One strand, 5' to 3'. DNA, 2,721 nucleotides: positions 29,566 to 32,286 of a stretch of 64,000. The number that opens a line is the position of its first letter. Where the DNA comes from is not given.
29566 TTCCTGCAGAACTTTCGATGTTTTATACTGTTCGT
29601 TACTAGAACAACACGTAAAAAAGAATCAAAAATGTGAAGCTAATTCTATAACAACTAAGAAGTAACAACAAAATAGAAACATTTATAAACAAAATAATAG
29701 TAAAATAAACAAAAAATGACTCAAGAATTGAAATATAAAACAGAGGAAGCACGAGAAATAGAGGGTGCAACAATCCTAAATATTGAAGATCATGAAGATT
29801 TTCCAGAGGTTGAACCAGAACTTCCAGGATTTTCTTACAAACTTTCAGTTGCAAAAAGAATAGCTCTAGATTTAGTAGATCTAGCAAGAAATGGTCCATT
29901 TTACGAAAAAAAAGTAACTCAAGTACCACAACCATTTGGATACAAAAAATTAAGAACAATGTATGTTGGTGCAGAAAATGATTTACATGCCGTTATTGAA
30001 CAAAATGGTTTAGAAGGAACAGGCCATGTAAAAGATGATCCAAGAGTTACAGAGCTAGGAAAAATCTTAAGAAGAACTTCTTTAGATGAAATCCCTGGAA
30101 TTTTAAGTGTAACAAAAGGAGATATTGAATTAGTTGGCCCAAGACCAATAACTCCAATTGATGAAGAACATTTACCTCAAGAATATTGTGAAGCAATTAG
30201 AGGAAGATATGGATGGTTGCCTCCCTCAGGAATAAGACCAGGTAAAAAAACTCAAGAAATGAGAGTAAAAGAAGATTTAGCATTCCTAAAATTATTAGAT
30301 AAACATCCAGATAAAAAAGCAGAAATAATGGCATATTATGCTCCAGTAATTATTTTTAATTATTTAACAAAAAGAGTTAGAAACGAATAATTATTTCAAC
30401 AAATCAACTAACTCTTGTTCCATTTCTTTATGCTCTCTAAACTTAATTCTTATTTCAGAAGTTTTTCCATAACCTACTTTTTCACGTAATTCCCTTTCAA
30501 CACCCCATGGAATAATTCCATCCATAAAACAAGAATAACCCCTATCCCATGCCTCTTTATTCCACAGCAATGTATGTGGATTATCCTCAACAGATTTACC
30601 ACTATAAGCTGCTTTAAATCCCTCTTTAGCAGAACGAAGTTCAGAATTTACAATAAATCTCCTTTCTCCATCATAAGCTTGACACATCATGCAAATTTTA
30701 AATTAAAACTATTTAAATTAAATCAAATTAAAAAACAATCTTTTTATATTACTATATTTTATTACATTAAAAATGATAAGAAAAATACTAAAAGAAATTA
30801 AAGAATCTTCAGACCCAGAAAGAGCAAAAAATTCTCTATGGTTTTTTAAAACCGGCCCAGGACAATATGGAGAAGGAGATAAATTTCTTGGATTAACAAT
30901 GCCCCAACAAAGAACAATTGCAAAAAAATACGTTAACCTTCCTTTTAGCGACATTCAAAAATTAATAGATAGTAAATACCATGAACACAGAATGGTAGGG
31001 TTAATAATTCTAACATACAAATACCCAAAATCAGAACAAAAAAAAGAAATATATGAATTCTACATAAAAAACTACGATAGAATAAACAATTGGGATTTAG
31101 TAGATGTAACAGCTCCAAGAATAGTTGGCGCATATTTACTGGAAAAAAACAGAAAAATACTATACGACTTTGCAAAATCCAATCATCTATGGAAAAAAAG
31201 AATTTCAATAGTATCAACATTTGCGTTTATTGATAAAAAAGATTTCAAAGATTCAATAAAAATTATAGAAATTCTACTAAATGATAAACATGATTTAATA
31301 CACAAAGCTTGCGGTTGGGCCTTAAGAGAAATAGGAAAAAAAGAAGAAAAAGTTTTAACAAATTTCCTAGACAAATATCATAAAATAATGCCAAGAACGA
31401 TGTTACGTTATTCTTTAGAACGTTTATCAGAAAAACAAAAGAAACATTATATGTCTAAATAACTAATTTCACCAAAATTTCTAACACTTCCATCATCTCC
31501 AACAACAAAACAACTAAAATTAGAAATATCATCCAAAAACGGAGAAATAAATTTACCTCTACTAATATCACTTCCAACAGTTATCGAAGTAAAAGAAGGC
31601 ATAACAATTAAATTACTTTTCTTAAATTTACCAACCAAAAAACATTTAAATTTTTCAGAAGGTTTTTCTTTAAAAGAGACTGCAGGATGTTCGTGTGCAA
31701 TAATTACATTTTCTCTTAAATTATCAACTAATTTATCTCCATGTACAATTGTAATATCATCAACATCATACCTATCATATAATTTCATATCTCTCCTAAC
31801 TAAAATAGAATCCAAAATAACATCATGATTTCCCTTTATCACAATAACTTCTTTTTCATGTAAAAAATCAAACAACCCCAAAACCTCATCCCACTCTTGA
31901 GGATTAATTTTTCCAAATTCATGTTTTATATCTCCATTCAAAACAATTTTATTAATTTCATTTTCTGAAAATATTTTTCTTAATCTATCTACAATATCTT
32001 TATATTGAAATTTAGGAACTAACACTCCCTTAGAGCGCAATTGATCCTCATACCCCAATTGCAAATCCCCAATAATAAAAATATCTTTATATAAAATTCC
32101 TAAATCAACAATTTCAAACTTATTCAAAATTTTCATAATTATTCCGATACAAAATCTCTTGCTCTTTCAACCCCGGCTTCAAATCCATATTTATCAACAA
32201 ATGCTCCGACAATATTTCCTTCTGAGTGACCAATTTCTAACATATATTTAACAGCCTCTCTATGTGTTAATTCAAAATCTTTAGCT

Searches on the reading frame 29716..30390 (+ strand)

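Call 33: search_protein_families(library=pfam, proteins=[window:29716-30390:+], max_evalue=0.001)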
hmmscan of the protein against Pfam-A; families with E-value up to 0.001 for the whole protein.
window:29716-30390:+ (224 aa): 1 family
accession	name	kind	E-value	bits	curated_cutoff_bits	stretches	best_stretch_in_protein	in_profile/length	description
PF02397.22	Bac_transf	-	1e-21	77.7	27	1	61-165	36-130/179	Bacterial sugar transferase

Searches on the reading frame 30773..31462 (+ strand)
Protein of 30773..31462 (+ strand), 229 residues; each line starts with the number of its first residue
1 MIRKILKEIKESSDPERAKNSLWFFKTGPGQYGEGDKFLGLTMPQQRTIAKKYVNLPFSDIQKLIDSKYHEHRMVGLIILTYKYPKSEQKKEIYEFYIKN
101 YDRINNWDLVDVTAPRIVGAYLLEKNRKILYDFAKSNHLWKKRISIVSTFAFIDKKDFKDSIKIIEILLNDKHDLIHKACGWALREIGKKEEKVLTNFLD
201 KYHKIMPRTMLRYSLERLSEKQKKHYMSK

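Call 34: search_protein_families(library=pfam, proteins=[window:30773-31462:+], max_evalue=0.001)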
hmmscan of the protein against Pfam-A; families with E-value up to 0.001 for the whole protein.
window:30773-31462:+ (229 aa): 1 family
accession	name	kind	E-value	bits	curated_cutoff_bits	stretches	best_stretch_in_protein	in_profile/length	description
PF08713.17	DNA_alkylation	-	4.9e-61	206.5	21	1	5-218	1-213/213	DNA alkylation repair enzyme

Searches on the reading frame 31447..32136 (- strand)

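Call 34: search_protein_families(library=pfam, proteins=[window:31447-32136:-], max_evalue=0.001)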
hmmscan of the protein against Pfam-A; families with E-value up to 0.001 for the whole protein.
window:31447-32136:- (229 aa): 1 family
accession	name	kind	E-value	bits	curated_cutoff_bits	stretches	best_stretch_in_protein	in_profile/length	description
PF00149.33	Metallophos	-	1.7e-09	38.8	21.5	1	19-137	3-117/191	Calcineurin-like phosphoesterase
